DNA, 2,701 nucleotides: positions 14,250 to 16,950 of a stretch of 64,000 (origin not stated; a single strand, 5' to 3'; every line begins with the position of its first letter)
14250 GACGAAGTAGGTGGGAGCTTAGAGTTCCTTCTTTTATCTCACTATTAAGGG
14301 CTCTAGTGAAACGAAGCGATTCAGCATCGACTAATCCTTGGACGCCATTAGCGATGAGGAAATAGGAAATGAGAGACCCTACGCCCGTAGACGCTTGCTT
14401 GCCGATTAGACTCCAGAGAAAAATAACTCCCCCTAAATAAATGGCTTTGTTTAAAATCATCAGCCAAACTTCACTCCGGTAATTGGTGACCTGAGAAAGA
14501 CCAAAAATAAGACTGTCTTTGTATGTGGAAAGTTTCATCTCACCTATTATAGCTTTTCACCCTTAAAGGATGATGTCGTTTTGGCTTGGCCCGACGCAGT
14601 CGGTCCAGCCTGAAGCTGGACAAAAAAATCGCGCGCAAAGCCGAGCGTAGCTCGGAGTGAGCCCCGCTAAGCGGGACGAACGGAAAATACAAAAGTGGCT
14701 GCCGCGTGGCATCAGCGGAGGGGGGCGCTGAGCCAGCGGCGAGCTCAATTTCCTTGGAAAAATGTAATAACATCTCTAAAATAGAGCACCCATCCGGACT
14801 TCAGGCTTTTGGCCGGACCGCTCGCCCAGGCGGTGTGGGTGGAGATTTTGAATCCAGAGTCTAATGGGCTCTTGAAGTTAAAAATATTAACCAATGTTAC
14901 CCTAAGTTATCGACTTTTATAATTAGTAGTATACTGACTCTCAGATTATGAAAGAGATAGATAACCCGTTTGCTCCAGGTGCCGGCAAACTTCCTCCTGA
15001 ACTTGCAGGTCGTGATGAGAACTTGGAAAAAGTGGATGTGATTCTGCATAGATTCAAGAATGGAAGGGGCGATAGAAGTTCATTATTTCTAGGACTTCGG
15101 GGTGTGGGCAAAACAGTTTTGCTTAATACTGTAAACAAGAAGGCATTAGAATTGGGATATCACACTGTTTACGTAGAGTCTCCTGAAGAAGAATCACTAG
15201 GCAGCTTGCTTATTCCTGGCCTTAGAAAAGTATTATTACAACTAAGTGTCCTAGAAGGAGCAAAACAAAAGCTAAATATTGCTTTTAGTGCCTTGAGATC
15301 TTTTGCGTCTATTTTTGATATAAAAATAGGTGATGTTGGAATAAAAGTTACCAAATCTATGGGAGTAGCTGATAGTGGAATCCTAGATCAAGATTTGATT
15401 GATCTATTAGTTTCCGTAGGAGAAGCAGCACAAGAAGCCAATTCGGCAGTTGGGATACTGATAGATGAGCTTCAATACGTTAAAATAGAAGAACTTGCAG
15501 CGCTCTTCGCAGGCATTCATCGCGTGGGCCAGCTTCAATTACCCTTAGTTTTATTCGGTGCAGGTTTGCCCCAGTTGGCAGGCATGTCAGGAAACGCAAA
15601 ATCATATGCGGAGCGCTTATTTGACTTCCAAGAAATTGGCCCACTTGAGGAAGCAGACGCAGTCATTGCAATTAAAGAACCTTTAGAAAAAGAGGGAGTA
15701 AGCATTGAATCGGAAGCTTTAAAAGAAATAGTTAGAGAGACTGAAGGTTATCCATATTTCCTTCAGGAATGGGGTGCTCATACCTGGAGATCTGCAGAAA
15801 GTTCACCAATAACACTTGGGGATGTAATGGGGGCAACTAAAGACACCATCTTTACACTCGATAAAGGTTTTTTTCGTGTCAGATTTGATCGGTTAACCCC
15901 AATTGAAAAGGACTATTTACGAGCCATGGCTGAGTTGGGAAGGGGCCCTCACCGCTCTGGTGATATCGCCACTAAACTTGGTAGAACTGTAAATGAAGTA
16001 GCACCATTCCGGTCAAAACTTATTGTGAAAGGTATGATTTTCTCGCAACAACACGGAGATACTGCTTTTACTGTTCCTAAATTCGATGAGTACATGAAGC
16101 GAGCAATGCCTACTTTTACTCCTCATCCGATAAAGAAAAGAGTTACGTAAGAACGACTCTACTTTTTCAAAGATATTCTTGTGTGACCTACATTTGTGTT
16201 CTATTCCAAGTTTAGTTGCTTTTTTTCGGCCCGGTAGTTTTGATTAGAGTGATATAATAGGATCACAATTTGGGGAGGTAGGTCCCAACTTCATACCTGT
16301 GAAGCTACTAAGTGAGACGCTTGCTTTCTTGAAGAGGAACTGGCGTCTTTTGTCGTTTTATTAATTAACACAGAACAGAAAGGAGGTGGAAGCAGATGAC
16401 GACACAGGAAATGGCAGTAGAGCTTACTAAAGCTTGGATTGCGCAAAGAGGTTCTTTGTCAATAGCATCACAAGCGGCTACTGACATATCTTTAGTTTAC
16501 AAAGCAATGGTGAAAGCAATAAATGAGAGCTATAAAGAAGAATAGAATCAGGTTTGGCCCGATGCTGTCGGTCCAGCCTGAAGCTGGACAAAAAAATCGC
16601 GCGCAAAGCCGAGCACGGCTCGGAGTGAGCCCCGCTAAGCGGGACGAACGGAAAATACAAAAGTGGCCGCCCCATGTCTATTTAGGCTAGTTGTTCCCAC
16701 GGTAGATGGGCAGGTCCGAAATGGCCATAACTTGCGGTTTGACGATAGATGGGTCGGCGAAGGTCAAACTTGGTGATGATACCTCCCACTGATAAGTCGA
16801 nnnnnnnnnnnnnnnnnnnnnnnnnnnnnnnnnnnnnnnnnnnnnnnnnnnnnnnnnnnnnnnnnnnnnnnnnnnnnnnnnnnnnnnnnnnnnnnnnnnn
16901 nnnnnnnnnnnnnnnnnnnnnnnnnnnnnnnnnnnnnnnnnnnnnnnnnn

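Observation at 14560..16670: Two direct copies of a ~114-nt GC-rich multi-hairpin element flanking an AAA+ ATPase gene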

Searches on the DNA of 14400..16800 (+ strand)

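Call 5: search_rna_families(source=window, start=14400, end=16800, threshold=evalue, max_evalue=10, show_alignments=3)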
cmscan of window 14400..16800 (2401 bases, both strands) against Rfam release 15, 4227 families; matches with E-value up to 10: 3.
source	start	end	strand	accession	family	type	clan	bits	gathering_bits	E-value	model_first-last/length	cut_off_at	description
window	16486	16625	-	RF01979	HOTAIRM1_5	Gene; lncRNA;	-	27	60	0.33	1-145/145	no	HOX antisense intergenic RNA myeloid 1 conserved region 5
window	16608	16653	-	RF01704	Glutamine-II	Cis-reg; riboswitch;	-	18.6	33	0.14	1-60/60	no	Glutamine-II riboswitch aptamer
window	14635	14685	-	RF01704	Glutamine-II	Cis-reg; riboswitch;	-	15.2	33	1.4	1-60/60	no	Glutamine-II riboswitch aptamer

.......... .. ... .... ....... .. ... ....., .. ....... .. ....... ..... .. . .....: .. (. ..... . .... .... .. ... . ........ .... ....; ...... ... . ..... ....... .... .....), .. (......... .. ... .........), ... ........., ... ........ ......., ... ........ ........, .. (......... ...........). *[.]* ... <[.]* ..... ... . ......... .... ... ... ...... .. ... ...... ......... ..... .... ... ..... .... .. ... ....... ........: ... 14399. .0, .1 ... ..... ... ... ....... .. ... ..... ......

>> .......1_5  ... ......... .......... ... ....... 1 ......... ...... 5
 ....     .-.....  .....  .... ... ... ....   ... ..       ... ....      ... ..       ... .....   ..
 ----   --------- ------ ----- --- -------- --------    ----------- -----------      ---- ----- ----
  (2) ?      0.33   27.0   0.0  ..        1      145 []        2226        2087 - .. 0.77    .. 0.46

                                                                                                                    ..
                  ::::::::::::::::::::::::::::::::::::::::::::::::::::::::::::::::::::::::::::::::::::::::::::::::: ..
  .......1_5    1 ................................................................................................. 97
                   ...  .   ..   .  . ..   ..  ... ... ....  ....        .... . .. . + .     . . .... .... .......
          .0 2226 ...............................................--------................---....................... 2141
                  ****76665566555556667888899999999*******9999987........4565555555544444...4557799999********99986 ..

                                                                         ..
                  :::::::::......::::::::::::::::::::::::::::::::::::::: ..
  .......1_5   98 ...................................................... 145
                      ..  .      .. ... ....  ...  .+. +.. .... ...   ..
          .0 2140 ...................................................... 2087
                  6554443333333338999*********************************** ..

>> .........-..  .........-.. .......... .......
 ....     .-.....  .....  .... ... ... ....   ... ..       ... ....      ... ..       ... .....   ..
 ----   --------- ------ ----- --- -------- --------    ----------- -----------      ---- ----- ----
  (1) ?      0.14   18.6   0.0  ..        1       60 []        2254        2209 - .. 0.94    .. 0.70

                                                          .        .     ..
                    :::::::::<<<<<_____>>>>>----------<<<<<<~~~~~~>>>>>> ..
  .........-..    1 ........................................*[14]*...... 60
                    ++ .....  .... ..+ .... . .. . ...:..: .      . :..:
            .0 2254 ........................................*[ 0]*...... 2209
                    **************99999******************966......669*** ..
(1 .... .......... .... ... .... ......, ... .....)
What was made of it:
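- On Any Rfam RNA family: The best sub-threshold matches are Glutamine-II at 18.6 and 15.2 bits against 33, and a meaningless lncRNA hit (call 5).
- Both copies give weak sub-threshold Glutamine-II matches on the - strand (call 5).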

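Call 33: build_rna_model(alignment_id=A2, structure=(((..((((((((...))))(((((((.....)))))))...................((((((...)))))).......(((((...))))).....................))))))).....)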
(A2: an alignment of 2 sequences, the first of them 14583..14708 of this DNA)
Model R1 built from alignment A2 (2 sequences, 126 columns); structure: as given.
model positions 126; base pairs 29; branch points 3; effective number of sequences 0.76; information 0.588 bits per position. Calibrated on 0.2 Mb of random sequence (short: E-values are rough).
structure used (alignment columns):
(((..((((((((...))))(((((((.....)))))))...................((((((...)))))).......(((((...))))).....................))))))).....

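Call 34: search_with_rna_model(model_id=R1, sources=[window, L004, L005, L006, L007, L008, L009, L010, L011, L012, L013, L014, L015, L016, L017, L018, L019, L020], max_evalue=10)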
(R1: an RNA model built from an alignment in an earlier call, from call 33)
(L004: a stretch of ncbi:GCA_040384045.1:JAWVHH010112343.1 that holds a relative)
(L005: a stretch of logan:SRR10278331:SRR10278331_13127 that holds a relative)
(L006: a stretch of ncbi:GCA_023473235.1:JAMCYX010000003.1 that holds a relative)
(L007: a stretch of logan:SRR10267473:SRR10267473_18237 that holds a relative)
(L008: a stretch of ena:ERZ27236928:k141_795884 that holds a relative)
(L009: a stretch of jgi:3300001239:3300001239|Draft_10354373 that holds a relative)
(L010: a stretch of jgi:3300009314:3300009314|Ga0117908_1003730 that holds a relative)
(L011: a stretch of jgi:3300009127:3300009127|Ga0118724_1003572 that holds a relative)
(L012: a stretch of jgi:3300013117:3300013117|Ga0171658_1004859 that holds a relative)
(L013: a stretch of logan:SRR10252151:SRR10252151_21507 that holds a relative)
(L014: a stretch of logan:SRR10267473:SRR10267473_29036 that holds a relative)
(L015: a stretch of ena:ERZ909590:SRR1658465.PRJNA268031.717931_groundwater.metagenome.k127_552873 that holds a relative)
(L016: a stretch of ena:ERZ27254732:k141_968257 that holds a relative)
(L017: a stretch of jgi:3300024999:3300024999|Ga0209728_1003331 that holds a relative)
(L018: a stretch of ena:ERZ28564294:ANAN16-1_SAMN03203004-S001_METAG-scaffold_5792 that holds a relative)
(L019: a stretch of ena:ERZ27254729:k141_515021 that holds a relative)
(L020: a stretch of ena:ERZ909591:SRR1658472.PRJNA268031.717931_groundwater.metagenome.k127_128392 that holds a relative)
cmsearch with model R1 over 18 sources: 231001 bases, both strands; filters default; matches with E-value up to 10: 3.
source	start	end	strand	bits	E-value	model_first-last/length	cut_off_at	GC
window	14583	14708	+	163.3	4.5e-41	1-126/126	no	0.61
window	16551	16676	+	162.4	7.7e-41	1-126/126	no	0.6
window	16471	16610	-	10.7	2.9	1-126/126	no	0.44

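Call 35: search_with_rna_model(model_id=R1, source=window, filters=off, max_evalue=10)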
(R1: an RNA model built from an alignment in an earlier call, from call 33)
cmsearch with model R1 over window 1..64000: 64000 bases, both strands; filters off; matches with E-value up to 10: 26.
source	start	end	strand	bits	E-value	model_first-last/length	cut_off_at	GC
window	14583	14708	+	163.3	1.3e-41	1-126/126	no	0.61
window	16551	16676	+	162.4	2.2e-41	1-126/126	no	0.6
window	14529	14626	-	12.5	0.26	1-126/126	no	0.46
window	16471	16610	-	10.7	0.81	1-126/126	no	0.44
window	19210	19319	+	9.7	1.4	1-126/126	no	0.39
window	8480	8527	-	8.7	2.7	1-126/126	no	0.46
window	41108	41188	+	8.6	2.9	1-126/126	no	0.43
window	55597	55611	-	8.6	2.9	79-93/126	no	0.87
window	3559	3612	+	8.6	3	1-126/126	no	0.44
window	48485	48557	-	8.3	3.5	1-126/126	no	0.32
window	14642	14677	-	8.3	3.5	58-93/126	no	0.69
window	12623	12663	-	8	4.1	1-126/126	no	0.39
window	57528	57563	+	7.9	4.4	1-126/126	no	0.47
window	56511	56540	+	7.7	5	1-126/126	no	0.43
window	26092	26129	-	7.5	5.8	1-126/126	no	0.61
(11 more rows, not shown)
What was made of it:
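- On REP/BIME: Two copies in 64 kb with filters off (call 35).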

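Call 39: search_dna_similar(query=window:14560-14900:+, collection=plasmids, mode=distant, max_evalue=0.01)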
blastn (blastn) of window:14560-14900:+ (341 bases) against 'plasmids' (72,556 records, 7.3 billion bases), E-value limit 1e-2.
No match.

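Call 40: search_dna_similar(query=window:14560-14900:+, collection=phages, mode=distant, max_evalue=0.01)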
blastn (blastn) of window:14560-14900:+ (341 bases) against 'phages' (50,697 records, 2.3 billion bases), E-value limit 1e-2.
No match.
